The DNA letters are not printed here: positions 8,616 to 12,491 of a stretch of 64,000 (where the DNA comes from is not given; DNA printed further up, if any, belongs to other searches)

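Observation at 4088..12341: Compact five-gene sterol biosynthesis operon in a gammaproteobacterial-type chromosome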

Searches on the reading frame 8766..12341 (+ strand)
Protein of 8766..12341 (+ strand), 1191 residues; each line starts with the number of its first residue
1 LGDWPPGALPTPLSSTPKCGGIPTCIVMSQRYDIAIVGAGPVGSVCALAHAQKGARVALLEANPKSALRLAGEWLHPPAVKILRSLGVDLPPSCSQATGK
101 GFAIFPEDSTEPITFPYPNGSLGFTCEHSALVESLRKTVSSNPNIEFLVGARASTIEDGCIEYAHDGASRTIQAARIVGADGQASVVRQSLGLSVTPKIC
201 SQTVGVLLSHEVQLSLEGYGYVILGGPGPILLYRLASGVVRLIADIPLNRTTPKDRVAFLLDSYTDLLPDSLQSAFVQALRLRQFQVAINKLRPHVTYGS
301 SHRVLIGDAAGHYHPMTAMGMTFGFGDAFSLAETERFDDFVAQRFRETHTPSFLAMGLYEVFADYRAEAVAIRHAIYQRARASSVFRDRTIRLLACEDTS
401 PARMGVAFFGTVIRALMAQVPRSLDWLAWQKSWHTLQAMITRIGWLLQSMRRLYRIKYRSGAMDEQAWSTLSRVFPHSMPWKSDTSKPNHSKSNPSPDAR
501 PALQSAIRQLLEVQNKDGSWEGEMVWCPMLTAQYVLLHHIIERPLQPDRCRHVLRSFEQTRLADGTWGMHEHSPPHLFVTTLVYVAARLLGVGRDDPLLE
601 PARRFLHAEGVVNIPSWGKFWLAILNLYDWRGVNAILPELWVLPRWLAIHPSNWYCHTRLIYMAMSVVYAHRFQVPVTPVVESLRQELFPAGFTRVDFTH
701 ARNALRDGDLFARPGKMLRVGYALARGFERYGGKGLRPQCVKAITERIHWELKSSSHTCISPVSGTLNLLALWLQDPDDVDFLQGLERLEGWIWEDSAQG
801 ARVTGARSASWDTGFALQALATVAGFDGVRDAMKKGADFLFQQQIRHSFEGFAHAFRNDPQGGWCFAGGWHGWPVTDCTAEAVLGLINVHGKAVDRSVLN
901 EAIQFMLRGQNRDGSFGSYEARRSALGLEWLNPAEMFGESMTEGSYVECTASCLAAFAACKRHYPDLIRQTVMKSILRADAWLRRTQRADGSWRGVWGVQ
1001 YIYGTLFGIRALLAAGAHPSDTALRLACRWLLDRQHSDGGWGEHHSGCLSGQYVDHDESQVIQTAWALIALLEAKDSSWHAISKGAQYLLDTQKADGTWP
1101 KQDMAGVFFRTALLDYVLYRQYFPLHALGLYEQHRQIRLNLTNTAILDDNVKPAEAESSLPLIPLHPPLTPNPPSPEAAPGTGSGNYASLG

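Call 3: search_protein_families(library=pfam, proteins=[window:8766-12341:+])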
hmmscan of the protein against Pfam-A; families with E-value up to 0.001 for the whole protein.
window:8766-12341:+ (1191 aa): 10 families
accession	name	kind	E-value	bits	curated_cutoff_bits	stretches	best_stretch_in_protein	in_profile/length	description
PF13243.12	SQHop_cyclase_C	-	3.1e-58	197.8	26.1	1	808-1132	2-318/319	Squalene-hopene cyclase C-terminal domain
PF13249.12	SQHop_cyclase_N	-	5.4e-51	173.9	26.2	1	504-796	2-289/291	Squalene-hopene cyclase N-terminal domain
PF08491.16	SE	-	6.8e-23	81.5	20.1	1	177-418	5-261/276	Squalene epoxidase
PF01494.25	FAD_binding_3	-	3.2e-18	66.5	22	1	32-332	2-315/349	FAD binding domain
PF00432.27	Prenyltrans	-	1.3e-06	28.5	26.5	0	981-1098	57-166/304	Prenyltransferase alpha-alpha toroid domain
PF07678.20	TED_complement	-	3.7e-06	26.7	22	0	1021-1095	113-192/312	A-macroglobulin TED domain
PF01266.30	DAO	-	6e-05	23.2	27.9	1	33-77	1-48/353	FAD dependent oxidoreductase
PF07992.20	Pyr_redox_2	-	7.9e-05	22.6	26.1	1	33-90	144-200/291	Pyridine nucleotide-disulphide oxidoreductase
PF13450.12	NAD_binding_8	-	8.8e-05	23.1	21.9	1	36-67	1-32/68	NAD(P)-binding Rossmann-like domain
PF03486.20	HI0933_like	-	0.00037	20.5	50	1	33-67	2-36/244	HI0933-like protein Rossmann domain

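Call 4: search_protein_families(library=ncbifam, proteins=[window:8766-12341:+])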
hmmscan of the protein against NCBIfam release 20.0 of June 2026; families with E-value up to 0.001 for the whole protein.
window:8766-12341:+ (1191 aa): 57 families (the best 25 are shown)
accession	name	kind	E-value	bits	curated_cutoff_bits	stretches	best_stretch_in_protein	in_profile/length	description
TIGR03463.1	osq_cycl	subfamily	4.6e-219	728.9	851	1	508-1130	2-633/634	2,3-oxidosqualene cyclase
TIGR01787.1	squalene_cyclas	subfamily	6e-153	510.7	322.7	1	503-1133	2-622/622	squalene/oxidosqualene cyclases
TIGR01507.1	hopene_cyclase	equivalog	6e-83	279.3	431.1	1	499-1136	17-638/640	squalene--hopene cyclase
TIGR01988.1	Ubi-OHases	subfamily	8.1e-22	77.6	224.65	1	33-334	1-311/387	ubiquinone biosynthesis hydroxylase, UbiH/UbiF/VisC/COQ6 family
NF005612.0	PRK07364.1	equivalog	1.5e-21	76.4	487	1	29-334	16-327/415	FAD-dependent hydroxylase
TIGR04277.1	squa_tetra_cyc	equivalog_domain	2.3e-21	76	500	1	874-1133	362-622/624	tetrahymanol synthase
TIGR02032.1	GG-red-SF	subfamily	2.8e-16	60.1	158.8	1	32-196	1-160/297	geranylgeranyl reductase family protein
NF005788.0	PRK07608.1-3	equivalog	5e-16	58.5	478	1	31-334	2-312/388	UbiH/UbiF family hydroxylase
NF005691.0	PRK07494.1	equivalog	8.9e-16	57.4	459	1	27-206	4-189/404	UbiH/UbiF family hydroxylase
NF006593.0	PRK09126.1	equivalog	6.6e-14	51.6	420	1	28-206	1-189/393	5-demethoxyubiquinol-8 5-hydroxylase UbiM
NF004829.0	PRK06183.1-3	subfamily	3.6e-13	49.1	390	1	29-196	6-186/520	bifunctional 3-(3-hydroxy-phenyl)propionate/3-hydroxycinnamic acid hydroxylase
NF005951.1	PRK08020.1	equivalog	7.9e-13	47.9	590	1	121-333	101-310/388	3-demethoxyubiquinol 3-hydroxylase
NF004780.0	PRK06126.1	subfamily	2.3e-12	46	445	1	125-196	123-200/552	hypothetical protein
TIGR01984.1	UbiH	equivalog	4.5e-12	45.5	392.2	1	33-334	1-309/382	2-octaprenyl-6-methoxyphenyl hydroxylase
NF006460.0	PRK08849.1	equivalog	8.4e-11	41.3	598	1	122-336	105-317/386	2-octaprenyl-3-methyl-6-methoxy-1,4-benzoquinol hydroxylase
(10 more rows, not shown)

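Call 8: find_related_loci(query=window:8847-12341:+, collection=genome_contigs, flank=10000)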
Query window:8847-12341:+ (1164 aa) in genome_contigs; peptide patterns used: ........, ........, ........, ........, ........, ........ (x = any residue, [..] = any of these).
409 stretches matched a pattern; 392 encode a relative of the query (tblastn E <= 1e-3); the best 80 are kept; 80 distinct loci.
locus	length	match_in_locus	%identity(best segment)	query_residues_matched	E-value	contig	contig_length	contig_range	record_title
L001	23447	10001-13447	68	1-1149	0e+0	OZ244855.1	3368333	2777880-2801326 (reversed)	MAG: Candidatus Poriferihabitans sp. isolate 02711fc3-2c7e-402c-87d4-6a55832cb424 genome assembly, chromosome: 1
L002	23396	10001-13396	71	1-1132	0e+0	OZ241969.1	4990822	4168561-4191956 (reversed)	MAG: Candidatus Poriferihabitaceae bacterium isolate d30718d0-db98-4e6b-9c52-98a42f8724a6 genome assembly, chromosome: 1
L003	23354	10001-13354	69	1-1119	0e+0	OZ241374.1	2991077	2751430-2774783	MAG: Arenicellales bacterium isolate e20ed838-ccde-4585-ad24-56f5f8a8bd1e genome assembly, chromosome: 1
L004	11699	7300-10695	71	1-1132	0e+0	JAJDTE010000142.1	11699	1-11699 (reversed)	MAG: Gammaproteobacteria bacterium isolate jk18x11bins.53 k141_1181153, whole genome shotgun sequence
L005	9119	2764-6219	67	1-1157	0e+0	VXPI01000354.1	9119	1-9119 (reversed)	MAG: Gammaproteobacteria bacterium isolate SB0662_bin_52 NODE_5797_length_9119_cov_22.707083, whole genome shotgun seque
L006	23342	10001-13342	70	2-1116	0e+0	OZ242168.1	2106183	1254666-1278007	MAG: Gammaproteobacteria bacterium isolate b8ff562c-44dd-40bc-8c1c-884215fd9d6e genome assembly, chromosome: 1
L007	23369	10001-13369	69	2-1129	0e+0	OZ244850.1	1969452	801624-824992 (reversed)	MAG: Gammaproteobacteria bacterium isolate ed37e13b-53fa-493c-b8f4-17445a644a29 genome assembly, chromosome: 1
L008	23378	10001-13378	69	2-1128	0e+0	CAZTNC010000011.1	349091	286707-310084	MAG TPA_asm: uncultured Thiotrichales bacterium isolate SRP338948_co1_120 genome assembly, contig: k141_504280, whole ge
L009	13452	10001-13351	69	2-1119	0e+0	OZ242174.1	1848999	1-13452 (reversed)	MAG: Gammaproteobacteria bacterium isolate e81882f9-224b-47fe-8761-2b228011601b genome assembly, chromosome: 1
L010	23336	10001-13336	69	2-1114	0e+0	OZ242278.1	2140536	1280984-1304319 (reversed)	MAG: Gammaproteobacteria bacterium isolate 99813c64-cda1-4339-9072-ed8613caf1e7 genome assembly, chromosome: 1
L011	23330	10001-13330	69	4-1114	0e+0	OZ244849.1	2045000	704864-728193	MAG: Gammaproteobacteria bacterium isolate d69fa993-bf33-4d49-8a20-c776535acd96 genome assembly, chromosome: 1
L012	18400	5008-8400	67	6-1137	0e+0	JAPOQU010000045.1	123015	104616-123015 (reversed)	MAG: Gammaproteobacteria bacterium isolate APA_bin_93 c_000000257264, whole genome shotgun sequence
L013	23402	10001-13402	67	3-1137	0e+0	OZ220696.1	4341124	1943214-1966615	MAG: Gammaproteobacteria bacterium isolate 0e11e2d6-1b48-4829-982c-b9eef2b3ec67 genome assembly, chromosome: 1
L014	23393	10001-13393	67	1-1129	0e+0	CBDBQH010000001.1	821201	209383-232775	MAG: Candidatus Poriferihabitaceae bacterium isolate 3f4a3f71-dd35-4c24-bd49-5cea3e77eff4 genome assembly, contig: conti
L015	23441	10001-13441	64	3-1148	0e+0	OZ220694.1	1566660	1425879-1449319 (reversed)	MAG: uncultured candidatus Porisulfidus sp. isolate d7aced61-d1d5-4481-893f-ca77f0084939 genome assembly, chromosome: 1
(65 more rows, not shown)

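Call 28: search_solved_structures(query=window:8847-12341:+, max_evalue=1e-10, show_alignments=2)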
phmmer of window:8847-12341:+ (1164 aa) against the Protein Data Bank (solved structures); distinct sequences matched with E-value up to 1e-10: 7.
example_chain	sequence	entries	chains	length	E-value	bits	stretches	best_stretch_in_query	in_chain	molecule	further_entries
1w6k_A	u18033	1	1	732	1.9e-129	436.8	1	470-1106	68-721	LANOSTEROL SYNTHASE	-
1w6j_A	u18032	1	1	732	5.4e-129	435.3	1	470-1106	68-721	LANOSTEROL SYNTHASE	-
8j5z_A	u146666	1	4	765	1.3e-104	354.6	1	480-1106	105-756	Terpene cyclase/mutase family member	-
1gsz_A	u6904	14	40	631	1.7e-58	201.8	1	474-1107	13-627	SQUALENE--HOPENE CYCLASE | SQUALENE-HOPENE CYCLASE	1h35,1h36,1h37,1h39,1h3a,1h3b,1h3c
2sqc_A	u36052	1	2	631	5.3e-58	200.2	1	474-1107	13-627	SQUALENE-HOPENE CYCLASE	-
3sqc_A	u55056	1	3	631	1.8e-57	198.4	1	474-1107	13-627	SQUALENE--HOPENE CYCLASE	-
6c6n_A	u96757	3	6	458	2e-27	98.8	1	6-301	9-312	Squalene monooxygenase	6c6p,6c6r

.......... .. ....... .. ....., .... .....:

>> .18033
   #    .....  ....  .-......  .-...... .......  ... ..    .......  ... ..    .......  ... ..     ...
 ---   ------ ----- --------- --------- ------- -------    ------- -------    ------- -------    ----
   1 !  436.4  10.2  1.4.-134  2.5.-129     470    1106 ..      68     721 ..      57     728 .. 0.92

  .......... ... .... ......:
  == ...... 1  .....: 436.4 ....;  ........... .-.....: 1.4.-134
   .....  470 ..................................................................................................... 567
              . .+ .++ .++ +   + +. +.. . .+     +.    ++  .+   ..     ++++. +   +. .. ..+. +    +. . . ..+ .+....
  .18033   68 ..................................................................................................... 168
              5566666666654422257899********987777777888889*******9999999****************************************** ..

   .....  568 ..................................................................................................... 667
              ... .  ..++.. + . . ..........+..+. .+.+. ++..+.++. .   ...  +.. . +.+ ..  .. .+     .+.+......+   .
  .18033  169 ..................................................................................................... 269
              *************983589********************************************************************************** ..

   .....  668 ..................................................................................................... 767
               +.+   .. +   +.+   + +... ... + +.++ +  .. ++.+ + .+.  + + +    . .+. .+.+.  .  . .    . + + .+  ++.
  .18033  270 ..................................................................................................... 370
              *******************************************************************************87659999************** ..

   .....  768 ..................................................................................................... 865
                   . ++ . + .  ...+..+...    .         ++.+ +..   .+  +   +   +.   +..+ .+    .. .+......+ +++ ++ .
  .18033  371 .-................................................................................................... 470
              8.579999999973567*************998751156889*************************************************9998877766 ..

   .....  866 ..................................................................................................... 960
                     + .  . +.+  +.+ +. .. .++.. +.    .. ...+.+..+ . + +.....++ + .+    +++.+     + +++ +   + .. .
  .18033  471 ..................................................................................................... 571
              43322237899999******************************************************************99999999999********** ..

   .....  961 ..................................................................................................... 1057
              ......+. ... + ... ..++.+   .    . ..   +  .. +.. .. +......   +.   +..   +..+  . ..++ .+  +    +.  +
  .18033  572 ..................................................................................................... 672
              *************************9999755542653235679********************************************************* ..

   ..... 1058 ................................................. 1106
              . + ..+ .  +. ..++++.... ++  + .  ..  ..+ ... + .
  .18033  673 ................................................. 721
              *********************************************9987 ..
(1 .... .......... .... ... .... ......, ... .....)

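Call 48: find_homologous_proteins(query=window:8847-12341:+, region=470-1164, max_evalue=1e-20)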
Query window:8847-12341:+, residues 470-1164 (695 aa): 2184 proteins with E <= 1e-20 among 8000 candidates; the best 120 are listed.
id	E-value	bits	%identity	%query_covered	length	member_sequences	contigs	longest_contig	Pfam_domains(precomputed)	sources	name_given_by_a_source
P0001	0.0e+0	1641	100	100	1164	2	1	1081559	PF07678.21,PF08491.17,PF13243.13,PF00432.28,PF01494.26,PF13249.13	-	-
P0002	0.0e+0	1179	75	95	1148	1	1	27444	PF01266.31,PF08491.17,PF07992.21,PF13243.13,PF01494.26,PF13249.13,PF12831.14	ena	-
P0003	0.0e+0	1173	75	95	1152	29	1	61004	PF01266.31,PF08491.17,PF13243.13,PF01494.26,PF13249.13,PF12831.14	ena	-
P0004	0.0e+0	1165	73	97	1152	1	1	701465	PF01266.31,PF08491.17,PF03486.21,PF13243.13,PF01494.26,PF13249.13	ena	-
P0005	0.0e+0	1163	75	92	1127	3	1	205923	PF01266.31,PF08491.17,PF13243.13,PF00432.28,PF01494.26,PF13249.13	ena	-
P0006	0.0e+0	1161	74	93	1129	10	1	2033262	PF01266.31,PF08491.17,PF13243.13,PF00432.28,PF01494.26,PF13249.13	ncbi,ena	-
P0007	0.0e+0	1154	73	95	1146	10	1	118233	PF01266.31,PF08491.17,PF13243.13,PF00432.28,PF01494.26,PF13249.13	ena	-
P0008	0.0e+0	1150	74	95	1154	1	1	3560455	PF01266.31,PF08491.17,PF07992.21,PF03486.21,PF13243.13,PF01494.26,PF13249.13,PF12831.14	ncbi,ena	-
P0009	0.0e+0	1149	74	93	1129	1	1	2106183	PF01266.31,PF08491.17,PF13243.13,PF01494.26,PF13249.13,PF12831.14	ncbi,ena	-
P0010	0.0e+0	1149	74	93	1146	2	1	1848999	PF01266.31,PF08491.17,PF13243.13,PF00432.28,PF01494.26,PF13249.13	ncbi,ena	-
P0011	0.0e+0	1149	74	93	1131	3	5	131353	PF01266.31,PF07678.21,PF08491.17,PF07992.21,PF03486.21,PF13243.13,PF00432.28,PF01494.26,PF13249.13,PF12831.14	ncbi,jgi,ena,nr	ncbi:MAG: FAD-dependent monooxygenase [Nitrospira sp.]|nr:FAD-dependent monooxygenase [Nitrospira sp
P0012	0.0e+0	1148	69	98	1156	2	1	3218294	PF01266.31,PF07678.21,PF08491.17,PF07992.21,PF13243.13,PF00432.28,PF01494.26,PF13249.13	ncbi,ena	-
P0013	0.0e+0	1147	73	94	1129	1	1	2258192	PF01266.31,PF08491.17,PF07992.21,PF03486.21,PF13243.13,PF01494.26,PF13249.13,PF12831.14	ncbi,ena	-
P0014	0.0e+0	1146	69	98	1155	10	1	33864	PF01266.31,PF08491.17,PF13243.13,PF00432.28,PF01494.26,PF13249.13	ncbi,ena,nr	ncbi:MAG: FAD-dependent monooxygenase [Gammaproteobacteria bacterium]|nr:FAD-dependent monooxygenase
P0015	0.0e+0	1145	73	93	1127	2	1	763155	PF01266.31,PF07678.21,PF08491.17,PF07992.21,PF03486.21,PF13243.13,PF01494.26,PF13249.13,PF12831.14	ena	-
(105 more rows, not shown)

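Call 56: search_solved_structures(query=A1, max_evalue=10)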
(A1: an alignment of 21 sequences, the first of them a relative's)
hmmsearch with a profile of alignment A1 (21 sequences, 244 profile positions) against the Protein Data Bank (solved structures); distinct sequences matched with E-value up to 10: 1.
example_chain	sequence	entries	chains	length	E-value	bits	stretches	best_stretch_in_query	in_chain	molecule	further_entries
8qeu_A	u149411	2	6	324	0.31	13.9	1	102-146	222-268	Ornithine transcarbamylase, chloroplastic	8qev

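Call 62: predict_structure(alignment_id=A1)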
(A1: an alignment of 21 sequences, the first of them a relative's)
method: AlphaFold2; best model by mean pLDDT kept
length: 244 residues; sequences in the alignment: 21
mean_pLDDT: 84.3   pTM: 0.79
mean pLDDT of the five models: 84.3, 83.1, 82.7, 82.0, 82.0
residues with pLDDT >= 90: 99; 70-90: 116; 50-70: 13; < 50: 16
segments of 3 or more residues with pLDDT < 50: 1-16
pLDDT, mean of each block of 10 residues (from residue 1): 40 52 91 94 90 95 93 87 85 83 84 87 81 67 83 95 94 97 88 82 82 82 96 96 82
secondary structure, 60 per line:
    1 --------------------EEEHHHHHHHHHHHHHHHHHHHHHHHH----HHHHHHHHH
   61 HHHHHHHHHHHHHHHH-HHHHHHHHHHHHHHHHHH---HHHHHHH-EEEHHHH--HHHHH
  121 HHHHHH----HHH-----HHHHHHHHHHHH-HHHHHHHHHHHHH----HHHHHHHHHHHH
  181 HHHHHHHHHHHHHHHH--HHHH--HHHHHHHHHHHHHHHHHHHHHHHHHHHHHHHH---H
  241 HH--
elements in order: E21-23 H24-47 H52-76 H78-95 H99-105 E107-109 H110-113 H116-126 H139-150 H152-164 H169-196 H199-202 H205-236

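Call 64: fold_search(model_id=the predicted structure, library=pdb)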
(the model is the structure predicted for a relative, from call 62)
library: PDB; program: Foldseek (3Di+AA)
matches with E <= 10: 204; with E <= 0.001: 0
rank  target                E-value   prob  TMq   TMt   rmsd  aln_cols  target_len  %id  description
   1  8w0r_A                1.0e-02  1.00  0.48  0.54   6.3       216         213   15  Human EBP complexed with compound 1 (released 2024-06-19)
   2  6oht_A                2.4e-01  1.00  0.54  0.63   4.8       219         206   13  Structure of EBP and U18666A (released 2019-06-19)
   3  8j22_C                3.2e-01  0.07  0.12  0.10  20.5       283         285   14  Cryo-EM structure of FFAR2 complex bound with TUG-1375 (released 2024-01-24)
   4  5ctg_C                6.1e-01  0.06  0.13  0.14  19.8       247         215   13  The 3.1 A resolution structure of a eukaryotic SWEET transporter (released 2015-10-28)
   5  5x87_E                7.3e-01  0.06  0.14  0.13  28.3       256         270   12  Crystal structure of a bacterial Bestrophin homolog from Klebsiella pneumoniae with a mutation L177T (released 2017-11-01)
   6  8yfs_R                8.8e-01  0.08  0.16  0.17  19.6       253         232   15  MRGPRE-Gq-scFv16-complex (released 2025-03-05)
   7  9qtq_G                9.2e-01  0.13  0.21  0.20  15.8       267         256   11  Structure of the energy converting methyltransferase (Mtr) of Methanosarcina mazei in complex with a novel protein bin (released 2025-12-24)
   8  8q3v_c                9.7e-01  0.15  0.22  0.21  14.1       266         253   13  Cryo-EM structure of the methanogenic Na+ translocating N5-methyl-H4MPT:CoM methyltransferase complex (released 2024-07-10)
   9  8k4p_A                9.7e-01  0.11  0.19  0.17  22.6       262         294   17  Cryo-EM structure of an active Kaposi's Sarcoma-Associated Herpesvirus-G Protein-Coupled Receptor (KSHV-GPCR) in compl (released 2024-07-24)
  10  8q3v_C                1.0e+00  0.14  0.22  0.21  14.1       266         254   13  Cryo-EM structure of the methanogenic Na+ translocating N5-methyl-H4MPT:CoM methyltransferase complex (released 2024-07-10)
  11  6ivn_C                1.2e+00  0.05  0.14  0.13  23.8       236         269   12  Crystal structure of a membrane protein G264A (released 2019-11-06)
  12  8jr9_R                1.2e+00  0.06  0.15  0.15  18.9       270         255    9  Small molecule agonist (PCO371) bound to human parathyroid hormone receptor type 1 (PTH1R) (released 2023-08-02)
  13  6ivl_C                1.3e+00  0.06  0.15  0.14  23.8       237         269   13  Crystal structure of a membrane protein L259A (released 2019-11-06)
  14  6ivo_E                1.3e+00  0.06  0.14  0.13  24.2       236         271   11  Crystal structure of a membrane protein P208A (released 2019-11-06)
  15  6ivn_D                1.4e+00  0.09  0.16  0.15  23.3       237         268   12  Crystal structure of a membrane protein G264A (released 2019-11-06)
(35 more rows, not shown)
